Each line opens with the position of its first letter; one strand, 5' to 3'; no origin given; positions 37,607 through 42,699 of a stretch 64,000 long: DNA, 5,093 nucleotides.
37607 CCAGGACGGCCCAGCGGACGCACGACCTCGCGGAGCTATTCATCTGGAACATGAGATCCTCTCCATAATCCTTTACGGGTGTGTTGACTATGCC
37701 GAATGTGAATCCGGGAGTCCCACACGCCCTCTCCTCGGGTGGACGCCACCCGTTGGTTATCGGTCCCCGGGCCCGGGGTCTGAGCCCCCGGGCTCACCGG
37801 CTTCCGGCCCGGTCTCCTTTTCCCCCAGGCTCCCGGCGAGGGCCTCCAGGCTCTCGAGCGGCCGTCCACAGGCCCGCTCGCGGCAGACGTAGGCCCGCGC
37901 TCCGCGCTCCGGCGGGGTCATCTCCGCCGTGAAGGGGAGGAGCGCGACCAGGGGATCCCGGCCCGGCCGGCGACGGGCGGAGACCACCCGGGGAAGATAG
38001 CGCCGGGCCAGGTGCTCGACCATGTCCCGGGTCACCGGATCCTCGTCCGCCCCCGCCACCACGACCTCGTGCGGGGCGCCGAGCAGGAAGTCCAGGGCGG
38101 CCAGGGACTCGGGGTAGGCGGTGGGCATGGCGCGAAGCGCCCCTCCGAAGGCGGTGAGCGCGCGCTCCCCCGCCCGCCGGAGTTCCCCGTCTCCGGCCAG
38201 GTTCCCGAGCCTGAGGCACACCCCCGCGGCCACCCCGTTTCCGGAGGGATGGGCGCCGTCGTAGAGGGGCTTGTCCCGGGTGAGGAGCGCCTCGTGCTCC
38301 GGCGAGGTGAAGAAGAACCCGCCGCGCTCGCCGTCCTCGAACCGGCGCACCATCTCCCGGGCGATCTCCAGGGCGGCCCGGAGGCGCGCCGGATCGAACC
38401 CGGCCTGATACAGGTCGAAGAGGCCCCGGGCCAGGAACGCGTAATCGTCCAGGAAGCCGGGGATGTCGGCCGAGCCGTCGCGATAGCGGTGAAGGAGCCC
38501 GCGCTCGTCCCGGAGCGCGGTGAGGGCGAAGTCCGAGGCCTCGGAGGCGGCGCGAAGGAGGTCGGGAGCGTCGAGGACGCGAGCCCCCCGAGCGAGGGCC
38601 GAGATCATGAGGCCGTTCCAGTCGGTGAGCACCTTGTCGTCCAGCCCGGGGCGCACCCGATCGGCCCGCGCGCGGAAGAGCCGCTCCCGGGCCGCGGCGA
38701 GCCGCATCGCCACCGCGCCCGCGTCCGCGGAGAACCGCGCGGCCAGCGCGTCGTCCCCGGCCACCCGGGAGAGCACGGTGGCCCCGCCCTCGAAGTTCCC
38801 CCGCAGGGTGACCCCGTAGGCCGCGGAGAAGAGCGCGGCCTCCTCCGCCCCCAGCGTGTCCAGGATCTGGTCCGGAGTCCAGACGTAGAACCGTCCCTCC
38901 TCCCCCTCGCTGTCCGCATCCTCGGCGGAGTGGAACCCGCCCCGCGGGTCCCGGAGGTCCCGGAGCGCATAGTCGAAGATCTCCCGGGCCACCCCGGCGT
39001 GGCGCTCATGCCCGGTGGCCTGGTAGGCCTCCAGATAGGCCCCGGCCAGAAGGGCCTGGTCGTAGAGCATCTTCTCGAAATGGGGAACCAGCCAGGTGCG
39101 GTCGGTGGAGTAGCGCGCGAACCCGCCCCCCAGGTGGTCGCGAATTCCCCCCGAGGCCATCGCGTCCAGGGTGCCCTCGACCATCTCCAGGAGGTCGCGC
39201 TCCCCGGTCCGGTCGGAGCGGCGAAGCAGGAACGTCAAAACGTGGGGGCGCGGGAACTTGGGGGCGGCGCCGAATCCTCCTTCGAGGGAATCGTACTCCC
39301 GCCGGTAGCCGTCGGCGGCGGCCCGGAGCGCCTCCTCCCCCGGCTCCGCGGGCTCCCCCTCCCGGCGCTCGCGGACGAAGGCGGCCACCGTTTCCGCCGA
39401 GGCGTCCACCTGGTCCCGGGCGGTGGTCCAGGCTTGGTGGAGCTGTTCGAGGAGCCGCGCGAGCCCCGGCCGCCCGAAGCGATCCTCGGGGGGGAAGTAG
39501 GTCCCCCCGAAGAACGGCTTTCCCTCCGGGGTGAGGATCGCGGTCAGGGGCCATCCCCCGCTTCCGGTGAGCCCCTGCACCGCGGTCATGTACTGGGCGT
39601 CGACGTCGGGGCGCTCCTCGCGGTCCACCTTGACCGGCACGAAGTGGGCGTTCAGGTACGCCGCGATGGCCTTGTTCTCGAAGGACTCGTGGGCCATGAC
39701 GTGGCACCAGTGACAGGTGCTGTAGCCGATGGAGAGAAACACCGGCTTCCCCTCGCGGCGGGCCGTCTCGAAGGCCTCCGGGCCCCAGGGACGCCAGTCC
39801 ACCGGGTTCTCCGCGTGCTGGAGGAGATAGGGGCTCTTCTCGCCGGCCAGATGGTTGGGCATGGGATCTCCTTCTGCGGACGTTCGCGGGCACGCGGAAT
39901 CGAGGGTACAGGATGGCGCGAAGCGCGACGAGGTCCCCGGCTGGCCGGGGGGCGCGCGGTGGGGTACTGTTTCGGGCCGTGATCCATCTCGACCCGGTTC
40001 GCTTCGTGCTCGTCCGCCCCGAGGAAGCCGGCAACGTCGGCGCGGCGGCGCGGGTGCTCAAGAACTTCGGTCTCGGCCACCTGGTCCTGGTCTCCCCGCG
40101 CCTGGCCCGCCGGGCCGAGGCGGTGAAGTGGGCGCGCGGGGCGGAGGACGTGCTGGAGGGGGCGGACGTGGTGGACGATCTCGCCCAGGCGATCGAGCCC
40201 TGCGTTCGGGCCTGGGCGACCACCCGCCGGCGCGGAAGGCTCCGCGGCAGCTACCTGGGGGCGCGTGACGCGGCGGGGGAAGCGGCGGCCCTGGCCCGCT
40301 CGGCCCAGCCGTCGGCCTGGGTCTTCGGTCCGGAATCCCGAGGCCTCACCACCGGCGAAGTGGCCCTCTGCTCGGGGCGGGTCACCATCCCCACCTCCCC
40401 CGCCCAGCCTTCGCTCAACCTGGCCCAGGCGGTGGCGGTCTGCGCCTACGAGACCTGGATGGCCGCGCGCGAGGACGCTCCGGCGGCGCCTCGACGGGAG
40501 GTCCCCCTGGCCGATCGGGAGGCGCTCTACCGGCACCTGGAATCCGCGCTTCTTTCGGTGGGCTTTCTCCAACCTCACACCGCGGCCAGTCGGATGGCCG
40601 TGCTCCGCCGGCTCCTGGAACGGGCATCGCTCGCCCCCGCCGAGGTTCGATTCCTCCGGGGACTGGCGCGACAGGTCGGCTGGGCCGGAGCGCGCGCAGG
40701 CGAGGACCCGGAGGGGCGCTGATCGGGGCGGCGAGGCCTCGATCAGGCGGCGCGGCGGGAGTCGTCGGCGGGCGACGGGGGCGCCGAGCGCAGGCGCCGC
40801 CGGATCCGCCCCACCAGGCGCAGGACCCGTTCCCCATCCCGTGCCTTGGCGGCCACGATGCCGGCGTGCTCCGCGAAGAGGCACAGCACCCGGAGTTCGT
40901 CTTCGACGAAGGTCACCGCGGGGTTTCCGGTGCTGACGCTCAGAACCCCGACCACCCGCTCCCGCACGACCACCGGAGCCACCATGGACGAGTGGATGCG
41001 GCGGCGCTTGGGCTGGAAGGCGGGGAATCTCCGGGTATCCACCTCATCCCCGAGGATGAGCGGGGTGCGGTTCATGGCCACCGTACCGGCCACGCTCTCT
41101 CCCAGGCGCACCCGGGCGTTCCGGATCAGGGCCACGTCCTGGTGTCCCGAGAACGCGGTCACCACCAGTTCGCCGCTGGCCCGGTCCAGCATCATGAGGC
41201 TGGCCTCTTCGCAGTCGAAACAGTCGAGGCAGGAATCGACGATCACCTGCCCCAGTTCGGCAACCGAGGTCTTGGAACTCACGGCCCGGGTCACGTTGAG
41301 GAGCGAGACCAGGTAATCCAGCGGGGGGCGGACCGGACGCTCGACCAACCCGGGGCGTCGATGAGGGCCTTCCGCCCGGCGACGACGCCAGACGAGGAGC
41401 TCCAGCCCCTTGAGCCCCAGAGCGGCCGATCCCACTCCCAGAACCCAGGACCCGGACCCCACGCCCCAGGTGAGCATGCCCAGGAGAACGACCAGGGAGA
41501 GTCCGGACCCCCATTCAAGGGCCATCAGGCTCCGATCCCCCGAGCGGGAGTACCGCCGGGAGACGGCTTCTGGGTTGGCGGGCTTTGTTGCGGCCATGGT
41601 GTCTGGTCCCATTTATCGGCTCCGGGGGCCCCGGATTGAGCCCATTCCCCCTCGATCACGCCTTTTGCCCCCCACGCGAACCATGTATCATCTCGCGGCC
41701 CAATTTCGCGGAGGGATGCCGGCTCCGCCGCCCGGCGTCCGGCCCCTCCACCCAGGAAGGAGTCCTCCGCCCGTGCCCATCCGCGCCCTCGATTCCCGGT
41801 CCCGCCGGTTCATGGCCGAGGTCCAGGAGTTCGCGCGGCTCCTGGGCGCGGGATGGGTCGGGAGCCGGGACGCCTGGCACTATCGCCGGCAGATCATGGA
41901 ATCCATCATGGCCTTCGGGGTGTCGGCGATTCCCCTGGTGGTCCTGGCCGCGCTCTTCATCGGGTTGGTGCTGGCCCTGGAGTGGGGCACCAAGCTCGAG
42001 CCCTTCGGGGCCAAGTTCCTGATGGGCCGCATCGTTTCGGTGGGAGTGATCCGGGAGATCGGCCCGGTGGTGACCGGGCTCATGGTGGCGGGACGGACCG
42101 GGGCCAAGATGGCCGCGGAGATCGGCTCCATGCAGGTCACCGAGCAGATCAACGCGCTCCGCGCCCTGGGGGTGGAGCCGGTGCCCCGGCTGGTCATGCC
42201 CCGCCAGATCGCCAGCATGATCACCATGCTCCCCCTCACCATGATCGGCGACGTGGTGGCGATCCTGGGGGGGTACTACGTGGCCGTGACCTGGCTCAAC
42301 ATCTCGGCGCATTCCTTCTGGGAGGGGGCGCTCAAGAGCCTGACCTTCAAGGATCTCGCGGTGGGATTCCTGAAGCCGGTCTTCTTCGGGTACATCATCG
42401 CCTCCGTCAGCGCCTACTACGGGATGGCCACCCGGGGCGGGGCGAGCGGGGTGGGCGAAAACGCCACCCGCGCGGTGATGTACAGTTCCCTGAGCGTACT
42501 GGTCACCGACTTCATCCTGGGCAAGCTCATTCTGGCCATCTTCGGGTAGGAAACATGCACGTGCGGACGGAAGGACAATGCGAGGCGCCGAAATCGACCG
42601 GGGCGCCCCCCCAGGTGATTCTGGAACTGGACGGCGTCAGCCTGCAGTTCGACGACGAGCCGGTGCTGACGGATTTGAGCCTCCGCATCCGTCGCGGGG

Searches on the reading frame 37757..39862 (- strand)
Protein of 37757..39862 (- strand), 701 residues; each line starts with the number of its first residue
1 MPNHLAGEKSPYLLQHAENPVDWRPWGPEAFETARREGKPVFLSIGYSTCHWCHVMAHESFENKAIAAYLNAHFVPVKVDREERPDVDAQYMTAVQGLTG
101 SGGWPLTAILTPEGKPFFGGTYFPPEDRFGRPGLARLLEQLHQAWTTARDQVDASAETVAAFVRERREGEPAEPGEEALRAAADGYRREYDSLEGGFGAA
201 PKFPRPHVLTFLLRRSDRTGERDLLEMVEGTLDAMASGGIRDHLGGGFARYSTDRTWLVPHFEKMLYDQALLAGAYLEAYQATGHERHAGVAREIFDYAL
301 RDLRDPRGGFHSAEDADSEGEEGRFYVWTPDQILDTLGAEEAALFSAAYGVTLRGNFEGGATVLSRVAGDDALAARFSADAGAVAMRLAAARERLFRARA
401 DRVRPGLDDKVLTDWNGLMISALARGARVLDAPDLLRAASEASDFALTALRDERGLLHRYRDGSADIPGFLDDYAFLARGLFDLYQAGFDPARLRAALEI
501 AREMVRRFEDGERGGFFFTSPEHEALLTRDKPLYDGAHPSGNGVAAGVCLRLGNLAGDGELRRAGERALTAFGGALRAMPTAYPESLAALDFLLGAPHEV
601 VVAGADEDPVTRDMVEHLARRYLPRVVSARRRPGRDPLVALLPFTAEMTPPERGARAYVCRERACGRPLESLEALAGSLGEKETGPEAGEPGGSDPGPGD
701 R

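Call 7: search_protein_families(library=pfam, proteins=[window:37757-39862:-], max_evalue=0.001)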
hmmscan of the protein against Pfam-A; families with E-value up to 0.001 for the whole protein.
window:37757-39862:- (701 aa): 3 families
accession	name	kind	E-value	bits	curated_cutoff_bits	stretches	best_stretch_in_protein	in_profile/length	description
PF03190.21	Thioredox_DsbH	-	3.4e-75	251.9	27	1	3-161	2-160/163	Protein of unknown function, DUF255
PF13899.12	Thioredoxin_7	-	1.8e-10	41.2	27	1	22-112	1-83/83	Thioredoxin-like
PF13098.12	Thioredoxin_2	-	0.00036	21.3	27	1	34-87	1-54/104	Thioredoxin-like domain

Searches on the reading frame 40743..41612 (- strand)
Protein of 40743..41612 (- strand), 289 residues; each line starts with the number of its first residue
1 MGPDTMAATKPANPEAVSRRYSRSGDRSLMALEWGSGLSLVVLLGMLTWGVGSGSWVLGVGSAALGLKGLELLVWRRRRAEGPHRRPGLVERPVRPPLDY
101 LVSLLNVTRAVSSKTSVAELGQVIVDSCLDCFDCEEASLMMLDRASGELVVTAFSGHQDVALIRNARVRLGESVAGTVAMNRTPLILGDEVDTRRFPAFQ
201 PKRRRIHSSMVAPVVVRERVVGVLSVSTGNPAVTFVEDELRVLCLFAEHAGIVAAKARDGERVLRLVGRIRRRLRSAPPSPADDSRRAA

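Call 7: search_protein_families(library=pfam, proteins=[window:40743-41612:-], max_evalue=0.001)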
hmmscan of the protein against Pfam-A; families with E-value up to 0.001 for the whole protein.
window:40743-41612:- (289 aa): 3 families
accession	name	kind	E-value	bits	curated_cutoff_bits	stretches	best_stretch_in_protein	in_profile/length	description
PF13185.12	GAF_2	-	1.2e-15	58.3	28.6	1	115-252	2-133/136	GAF domain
PF01590.32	GAF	-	5.8e-13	50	22.4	1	119-252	4-131/133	GAF domain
PF13492.12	GAF_3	-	4.3e-05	24.4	27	1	122-252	7-125/129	GAF domain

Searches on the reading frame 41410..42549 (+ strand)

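Call 7: search_protein_families(library=pfam, proteins=[window:41410-42549:+], max_evalue=0.001)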
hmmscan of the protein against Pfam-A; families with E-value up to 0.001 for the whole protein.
window:41410-42549:+ (379 aa): 1 family
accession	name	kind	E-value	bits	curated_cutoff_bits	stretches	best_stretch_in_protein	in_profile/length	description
PF02405.21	MlaE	-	3e-71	239.8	22.5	1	163-370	2-209/212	Permease MlaE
